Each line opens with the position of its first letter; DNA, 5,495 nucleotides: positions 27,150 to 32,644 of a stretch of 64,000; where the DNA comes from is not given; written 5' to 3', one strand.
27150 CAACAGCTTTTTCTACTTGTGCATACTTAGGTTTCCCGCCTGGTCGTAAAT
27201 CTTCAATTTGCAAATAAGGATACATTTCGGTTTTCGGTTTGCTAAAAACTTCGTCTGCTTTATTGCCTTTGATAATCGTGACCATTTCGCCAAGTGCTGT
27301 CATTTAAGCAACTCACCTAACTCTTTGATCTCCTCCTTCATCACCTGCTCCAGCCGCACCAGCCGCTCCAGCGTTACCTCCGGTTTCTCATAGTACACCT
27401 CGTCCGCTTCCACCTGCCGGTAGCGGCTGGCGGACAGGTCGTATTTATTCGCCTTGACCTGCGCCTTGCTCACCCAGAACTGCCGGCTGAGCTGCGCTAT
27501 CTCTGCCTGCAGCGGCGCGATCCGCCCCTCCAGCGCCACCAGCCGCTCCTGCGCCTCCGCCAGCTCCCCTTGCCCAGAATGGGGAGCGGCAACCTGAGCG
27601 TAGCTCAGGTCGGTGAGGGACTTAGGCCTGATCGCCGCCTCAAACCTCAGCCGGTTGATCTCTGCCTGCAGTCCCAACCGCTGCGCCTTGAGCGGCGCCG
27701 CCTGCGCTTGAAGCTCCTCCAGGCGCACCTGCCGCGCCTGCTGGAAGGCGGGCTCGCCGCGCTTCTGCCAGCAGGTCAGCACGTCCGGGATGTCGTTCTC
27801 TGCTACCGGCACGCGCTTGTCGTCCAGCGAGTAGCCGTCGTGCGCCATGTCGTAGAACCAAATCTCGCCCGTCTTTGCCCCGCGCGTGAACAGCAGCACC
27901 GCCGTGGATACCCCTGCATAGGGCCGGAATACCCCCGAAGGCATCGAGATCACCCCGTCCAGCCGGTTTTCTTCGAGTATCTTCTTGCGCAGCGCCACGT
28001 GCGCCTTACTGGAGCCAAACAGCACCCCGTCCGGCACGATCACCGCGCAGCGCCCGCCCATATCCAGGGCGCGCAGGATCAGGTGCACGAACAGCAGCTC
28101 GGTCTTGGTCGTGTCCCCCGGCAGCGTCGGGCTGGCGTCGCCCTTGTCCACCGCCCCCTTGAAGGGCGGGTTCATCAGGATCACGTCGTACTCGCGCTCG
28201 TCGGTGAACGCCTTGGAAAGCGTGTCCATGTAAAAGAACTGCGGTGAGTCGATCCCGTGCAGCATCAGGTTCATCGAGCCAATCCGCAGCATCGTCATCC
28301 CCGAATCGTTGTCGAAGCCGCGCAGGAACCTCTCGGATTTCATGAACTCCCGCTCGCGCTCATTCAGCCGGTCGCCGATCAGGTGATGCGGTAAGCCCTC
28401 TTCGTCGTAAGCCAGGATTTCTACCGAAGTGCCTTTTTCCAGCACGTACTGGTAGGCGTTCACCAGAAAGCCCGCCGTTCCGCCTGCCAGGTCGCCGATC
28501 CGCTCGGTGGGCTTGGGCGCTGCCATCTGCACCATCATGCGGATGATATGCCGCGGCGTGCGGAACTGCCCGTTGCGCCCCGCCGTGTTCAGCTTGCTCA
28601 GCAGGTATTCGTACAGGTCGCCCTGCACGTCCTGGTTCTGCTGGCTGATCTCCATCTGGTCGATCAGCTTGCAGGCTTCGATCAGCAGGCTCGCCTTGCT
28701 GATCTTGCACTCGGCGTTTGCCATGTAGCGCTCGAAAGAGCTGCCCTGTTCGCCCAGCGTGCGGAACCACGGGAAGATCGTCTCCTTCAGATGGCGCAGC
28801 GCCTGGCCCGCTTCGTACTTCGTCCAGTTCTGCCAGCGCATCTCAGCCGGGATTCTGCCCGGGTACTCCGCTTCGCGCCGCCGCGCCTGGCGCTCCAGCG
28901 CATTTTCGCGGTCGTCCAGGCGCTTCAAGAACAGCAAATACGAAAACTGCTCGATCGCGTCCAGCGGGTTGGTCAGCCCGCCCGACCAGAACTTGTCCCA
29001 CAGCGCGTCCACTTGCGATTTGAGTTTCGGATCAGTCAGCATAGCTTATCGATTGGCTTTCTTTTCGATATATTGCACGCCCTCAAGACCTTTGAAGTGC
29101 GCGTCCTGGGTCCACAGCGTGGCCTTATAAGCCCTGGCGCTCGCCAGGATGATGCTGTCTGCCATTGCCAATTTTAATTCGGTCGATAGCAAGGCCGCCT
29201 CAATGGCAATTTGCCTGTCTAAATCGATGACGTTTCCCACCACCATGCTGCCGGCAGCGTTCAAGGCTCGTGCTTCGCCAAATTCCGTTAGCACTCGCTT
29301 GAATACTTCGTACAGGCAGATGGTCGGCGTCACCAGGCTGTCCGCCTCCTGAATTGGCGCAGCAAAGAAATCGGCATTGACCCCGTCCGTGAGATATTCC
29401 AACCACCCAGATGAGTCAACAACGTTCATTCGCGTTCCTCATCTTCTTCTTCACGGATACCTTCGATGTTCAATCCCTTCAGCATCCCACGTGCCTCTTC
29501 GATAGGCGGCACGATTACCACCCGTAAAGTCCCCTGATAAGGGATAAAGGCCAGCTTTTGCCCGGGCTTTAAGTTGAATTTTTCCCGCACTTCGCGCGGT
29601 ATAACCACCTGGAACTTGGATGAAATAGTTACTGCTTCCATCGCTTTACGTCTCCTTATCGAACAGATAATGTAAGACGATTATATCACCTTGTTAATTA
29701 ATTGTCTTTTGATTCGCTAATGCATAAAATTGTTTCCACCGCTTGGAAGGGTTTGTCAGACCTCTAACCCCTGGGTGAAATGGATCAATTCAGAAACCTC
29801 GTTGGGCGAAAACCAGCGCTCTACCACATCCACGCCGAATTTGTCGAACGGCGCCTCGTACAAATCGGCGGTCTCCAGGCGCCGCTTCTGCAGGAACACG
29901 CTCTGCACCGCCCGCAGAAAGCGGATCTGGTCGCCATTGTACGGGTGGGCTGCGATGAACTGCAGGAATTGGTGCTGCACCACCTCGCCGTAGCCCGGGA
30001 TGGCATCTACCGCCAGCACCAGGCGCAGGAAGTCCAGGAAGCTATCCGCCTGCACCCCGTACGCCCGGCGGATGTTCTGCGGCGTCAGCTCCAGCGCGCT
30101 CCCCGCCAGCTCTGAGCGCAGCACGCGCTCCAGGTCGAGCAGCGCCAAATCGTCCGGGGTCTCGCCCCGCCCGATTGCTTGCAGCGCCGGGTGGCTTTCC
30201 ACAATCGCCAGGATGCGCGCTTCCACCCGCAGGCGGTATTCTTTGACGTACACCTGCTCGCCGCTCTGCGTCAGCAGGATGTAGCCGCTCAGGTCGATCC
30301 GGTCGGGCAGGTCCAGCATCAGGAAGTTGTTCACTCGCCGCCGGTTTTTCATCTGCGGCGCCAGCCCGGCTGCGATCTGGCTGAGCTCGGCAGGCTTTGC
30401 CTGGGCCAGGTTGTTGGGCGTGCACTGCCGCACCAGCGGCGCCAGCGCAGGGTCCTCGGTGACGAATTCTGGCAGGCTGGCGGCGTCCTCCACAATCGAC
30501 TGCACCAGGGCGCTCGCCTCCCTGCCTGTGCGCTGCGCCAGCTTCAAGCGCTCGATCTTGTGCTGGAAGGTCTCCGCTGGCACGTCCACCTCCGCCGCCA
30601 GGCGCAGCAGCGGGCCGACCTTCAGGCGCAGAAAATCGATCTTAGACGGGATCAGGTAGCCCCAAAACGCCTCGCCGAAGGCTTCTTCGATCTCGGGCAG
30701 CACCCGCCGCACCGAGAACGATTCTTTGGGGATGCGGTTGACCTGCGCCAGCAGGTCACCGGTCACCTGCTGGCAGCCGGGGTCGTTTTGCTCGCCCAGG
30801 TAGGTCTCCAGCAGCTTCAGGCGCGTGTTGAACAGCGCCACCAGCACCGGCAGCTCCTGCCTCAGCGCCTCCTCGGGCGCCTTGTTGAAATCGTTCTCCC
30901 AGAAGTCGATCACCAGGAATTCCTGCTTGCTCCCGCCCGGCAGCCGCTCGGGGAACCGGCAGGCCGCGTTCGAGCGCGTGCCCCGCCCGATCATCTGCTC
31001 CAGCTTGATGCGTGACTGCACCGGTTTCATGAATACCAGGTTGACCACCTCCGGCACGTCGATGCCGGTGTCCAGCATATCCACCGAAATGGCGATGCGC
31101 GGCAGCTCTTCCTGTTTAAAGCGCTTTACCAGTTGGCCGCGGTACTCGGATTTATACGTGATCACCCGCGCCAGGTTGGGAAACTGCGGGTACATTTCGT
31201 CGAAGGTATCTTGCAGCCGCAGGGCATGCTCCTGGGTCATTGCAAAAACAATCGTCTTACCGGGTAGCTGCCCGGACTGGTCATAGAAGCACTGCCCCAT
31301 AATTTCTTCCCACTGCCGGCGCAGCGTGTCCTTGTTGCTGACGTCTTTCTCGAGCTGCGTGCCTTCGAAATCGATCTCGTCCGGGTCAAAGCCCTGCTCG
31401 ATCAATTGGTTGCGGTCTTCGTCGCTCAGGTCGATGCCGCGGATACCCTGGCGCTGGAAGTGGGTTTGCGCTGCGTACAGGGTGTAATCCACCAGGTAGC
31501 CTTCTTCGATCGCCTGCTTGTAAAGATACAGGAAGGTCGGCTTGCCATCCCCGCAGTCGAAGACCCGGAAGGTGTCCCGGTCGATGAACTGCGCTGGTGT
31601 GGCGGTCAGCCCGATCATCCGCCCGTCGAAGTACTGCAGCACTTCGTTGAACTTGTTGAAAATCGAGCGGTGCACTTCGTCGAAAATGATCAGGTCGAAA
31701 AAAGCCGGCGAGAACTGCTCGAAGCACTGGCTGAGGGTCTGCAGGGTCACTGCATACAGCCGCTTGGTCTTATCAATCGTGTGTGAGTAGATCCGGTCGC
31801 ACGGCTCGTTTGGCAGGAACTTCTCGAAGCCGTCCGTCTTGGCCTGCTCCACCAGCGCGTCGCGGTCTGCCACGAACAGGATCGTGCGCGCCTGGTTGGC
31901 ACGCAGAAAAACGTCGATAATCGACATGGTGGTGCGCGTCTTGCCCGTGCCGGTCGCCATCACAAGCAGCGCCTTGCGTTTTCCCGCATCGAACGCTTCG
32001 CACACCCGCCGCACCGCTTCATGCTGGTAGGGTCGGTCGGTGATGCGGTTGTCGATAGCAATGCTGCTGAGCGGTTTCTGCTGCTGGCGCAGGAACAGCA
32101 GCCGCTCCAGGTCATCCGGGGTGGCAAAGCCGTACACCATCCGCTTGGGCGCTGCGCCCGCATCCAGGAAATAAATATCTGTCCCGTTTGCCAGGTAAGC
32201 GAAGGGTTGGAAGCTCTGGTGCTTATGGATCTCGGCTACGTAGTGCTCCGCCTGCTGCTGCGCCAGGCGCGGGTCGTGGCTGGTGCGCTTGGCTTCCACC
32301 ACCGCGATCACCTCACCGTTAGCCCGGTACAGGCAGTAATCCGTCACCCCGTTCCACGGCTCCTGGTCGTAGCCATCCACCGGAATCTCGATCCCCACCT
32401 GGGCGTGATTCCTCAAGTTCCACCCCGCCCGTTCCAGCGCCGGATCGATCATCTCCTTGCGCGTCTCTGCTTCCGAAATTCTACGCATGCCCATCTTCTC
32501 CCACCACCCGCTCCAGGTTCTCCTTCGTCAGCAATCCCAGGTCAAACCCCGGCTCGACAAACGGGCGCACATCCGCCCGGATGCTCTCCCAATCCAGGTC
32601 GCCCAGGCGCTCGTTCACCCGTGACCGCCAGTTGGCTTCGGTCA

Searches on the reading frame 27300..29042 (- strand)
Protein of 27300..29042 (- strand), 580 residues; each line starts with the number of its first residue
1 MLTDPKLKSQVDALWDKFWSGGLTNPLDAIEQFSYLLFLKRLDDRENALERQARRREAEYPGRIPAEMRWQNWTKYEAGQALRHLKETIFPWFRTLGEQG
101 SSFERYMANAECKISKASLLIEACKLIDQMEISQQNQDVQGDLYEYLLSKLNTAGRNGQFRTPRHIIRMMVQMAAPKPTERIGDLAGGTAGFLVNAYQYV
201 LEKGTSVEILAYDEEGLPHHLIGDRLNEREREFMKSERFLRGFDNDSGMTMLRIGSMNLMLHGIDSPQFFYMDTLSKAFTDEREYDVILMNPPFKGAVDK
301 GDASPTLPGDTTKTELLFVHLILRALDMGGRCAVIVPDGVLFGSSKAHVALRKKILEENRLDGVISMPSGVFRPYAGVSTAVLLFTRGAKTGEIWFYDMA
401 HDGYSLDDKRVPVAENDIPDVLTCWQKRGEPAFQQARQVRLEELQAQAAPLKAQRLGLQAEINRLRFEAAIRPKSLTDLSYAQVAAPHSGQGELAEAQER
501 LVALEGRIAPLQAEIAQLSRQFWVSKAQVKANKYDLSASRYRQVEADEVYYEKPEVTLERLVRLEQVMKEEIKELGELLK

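Call 7: search_protein_families(library=padloc, max_evalue=0.01, proteins=[window:27300-29042:-])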
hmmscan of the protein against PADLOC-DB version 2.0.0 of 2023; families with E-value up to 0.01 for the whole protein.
window:27300-29042:- (580 aa): 38 families (the best 25 are shown)
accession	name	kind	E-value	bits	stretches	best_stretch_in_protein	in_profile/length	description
PDLC03021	MTase_I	-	4.7e-158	525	2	3-455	3-450/491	Type I methyltransferase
PDLC03025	MTase_I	-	7.5e-67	224.3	1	22-482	19-469/569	Type I methyltransferase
PDLC03026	MTase_I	-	5.3e-65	218.4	1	27-441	25-414/487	Type I methyltransferase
PDLC04134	mad2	-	1.9e-39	133.9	1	6-426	140-485/492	mads_2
PDLC03036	MTase_I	-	1.8e-37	127.1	1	142-401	198-445/635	Type I methyltransferase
PDLC03022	MTase_I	-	9.1e-28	95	2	249-444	251-461/857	Type I methyltransferase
PDLC03318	MTase_II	-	1.2e-23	81.4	2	29-288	225-472/723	Type II methyltransferase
PDLC03034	MTase_I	-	1.4e-23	81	2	110-206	280-374/672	Type I methyltransferase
PDLC03031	MTase_I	-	1.5e-23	81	2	136-207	161-234/834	Type I methyltransferase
PDLC03018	MTase_I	-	4.6e-23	79.5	3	93-203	244-352/749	Type I methyltransferase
PDLC03027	MTase_I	-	7.9e-18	62.3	2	250-452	218-432/810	Type I methyltransferase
PDLC03039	MTase_I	-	4.8e-16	56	2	235-372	216-364/708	Type I methyltransferase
PDLC03033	MTase_I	-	6.9e-15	53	1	316-406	351-439/541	Type I methyltransferase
PDLC03029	MTase_I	-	1.4e-14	51.5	2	113-215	128-243/661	Type I methyltransferase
PDLC03038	MTase_I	-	8.2e-14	48.4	2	240-391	223-383/896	Type I methyltransferase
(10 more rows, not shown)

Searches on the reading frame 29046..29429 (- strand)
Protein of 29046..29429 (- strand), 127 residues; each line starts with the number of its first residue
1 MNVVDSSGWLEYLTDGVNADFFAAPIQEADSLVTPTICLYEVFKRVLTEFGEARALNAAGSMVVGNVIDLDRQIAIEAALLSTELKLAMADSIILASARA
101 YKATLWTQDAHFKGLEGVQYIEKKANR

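Call 69: search_protein_families(library=pfam, max_evalue=0.01, proteins=[window:29046-29429:-])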
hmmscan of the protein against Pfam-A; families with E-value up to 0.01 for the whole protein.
window:29046-29429:- (127 aa): 1 family
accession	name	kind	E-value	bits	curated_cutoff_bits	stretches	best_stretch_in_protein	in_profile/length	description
PF01850.27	PIN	-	1.4e-11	45.4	23.6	1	3-114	2-116/120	PIN domain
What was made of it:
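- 26161..32494 (-): Adjacent type I restriction-modification system (hsdS, hsdM, hsdR) with a PIN-domain gene inserted. This is the defence-island context. PIN at 1.4e-11 (call 69).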

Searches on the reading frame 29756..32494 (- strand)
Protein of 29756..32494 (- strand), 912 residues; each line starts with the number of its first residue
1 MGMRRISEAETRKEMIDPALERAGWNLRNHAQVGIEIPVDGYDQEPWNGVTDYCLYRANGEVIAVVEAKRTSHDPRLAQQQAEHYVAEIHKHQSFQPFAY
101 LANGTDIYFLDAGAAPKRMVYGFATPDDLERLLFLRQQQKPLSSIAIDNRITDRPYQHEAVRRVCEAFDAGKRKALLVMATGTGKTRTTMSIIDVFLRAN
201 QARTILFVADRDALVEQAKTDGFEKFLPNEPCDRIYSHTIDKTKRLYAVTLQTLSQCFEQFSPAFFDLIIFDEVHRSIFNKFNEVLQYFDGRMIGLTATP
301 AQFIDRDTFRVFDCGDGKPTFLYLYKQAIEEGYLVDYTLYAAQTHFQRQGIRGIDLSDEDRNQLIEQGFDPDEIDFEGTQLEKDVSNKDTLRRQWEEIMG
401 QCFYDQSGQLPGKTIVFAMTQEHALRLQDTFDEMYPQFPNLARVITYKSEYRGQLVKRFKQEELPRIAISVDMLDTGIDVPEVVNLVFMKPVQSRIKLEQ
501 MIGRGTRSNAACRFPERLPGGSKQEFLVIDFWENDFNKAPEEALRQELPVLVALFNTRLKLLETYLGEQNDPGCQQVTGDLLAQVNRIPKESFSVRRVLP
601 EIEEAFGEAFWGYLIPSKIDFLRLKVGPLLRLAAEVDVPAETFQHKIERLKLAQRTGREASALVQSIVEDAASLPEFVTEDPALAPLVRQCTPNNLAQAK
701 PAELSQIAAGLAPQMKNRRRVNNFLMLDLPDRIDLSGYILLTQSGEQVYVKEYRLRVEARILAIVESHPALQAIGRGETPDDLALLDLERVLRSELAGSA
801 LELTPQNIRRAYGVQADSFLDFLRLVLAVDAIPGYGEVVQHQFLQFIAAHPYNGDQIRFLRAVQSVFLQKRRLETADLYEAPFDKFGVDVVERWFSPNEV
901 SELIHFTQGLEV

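Call 7: search_protein_families(library=padloc, max_evalue=0.01, proteins=[window:29756-32494:-])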
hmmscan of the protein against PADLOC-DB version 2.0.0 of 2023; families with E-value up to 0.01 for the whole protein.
window:29756-32494:- (912 aa): 20 families
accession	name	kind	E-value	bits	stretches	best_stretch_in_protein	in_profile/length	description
PDLC03047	REase_I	-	7.2e-114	379.6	1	7-599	198-793/1107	Type I restriction enzyme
PDLC03049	REase_I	-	1.1e-48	163.9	1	4-509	7-525/807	Type I restriction enzyme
PDLC03042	REase_I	-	4.1e-34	115.2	1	151-508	443-830/1170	Type I restriction enzyme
PDLC03658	mREase_IV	-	5.4e-28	95.2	2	151-356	221-423/953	Type IV methyl-directed restriction enzyme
PDLC02707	PbeA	-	1.9e-25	87.5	1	141-489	241-598/672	PbeA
PDLC03659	mREase_IV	-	1.5e-19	67.4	2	155-303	221-374/945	Type IV methyl-directed restriction enzyme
PDLC02704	PbeA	-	8.6e-15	52.2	2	141-217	243-319/682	PbeA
PDLC02706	PbeA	-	1.1e-14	52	1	153-342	270-476/722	PbeA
PDLC02703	PbeA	-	1.7e-12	44.8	1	152-510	246-601/626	PbeA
PDLC02705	PbeA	-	1.7e-11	41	2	148-319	245-430/691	PbeA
PDLC03040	REase_I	-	8.4e-10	35.1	1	293-507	442-666/1029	Type I restriction enzyme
PDLC01439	typeIV_DinG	-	1.8e-08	31.5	1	153-219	16-76/575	CAS-IV-A; associated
PDLC03597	REase_MTase_IIG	-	4.2e-08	29.2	1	148-219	163-234/1646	Type IIG restriction enzyme-methyltransferase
PDLC03048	REase_I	-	3.1e-06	23.6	1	153-301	241-409/976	Type I restriction enzyme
PDLC03960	SngC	-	1.1e-05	22.4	1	413-553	262-396/720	-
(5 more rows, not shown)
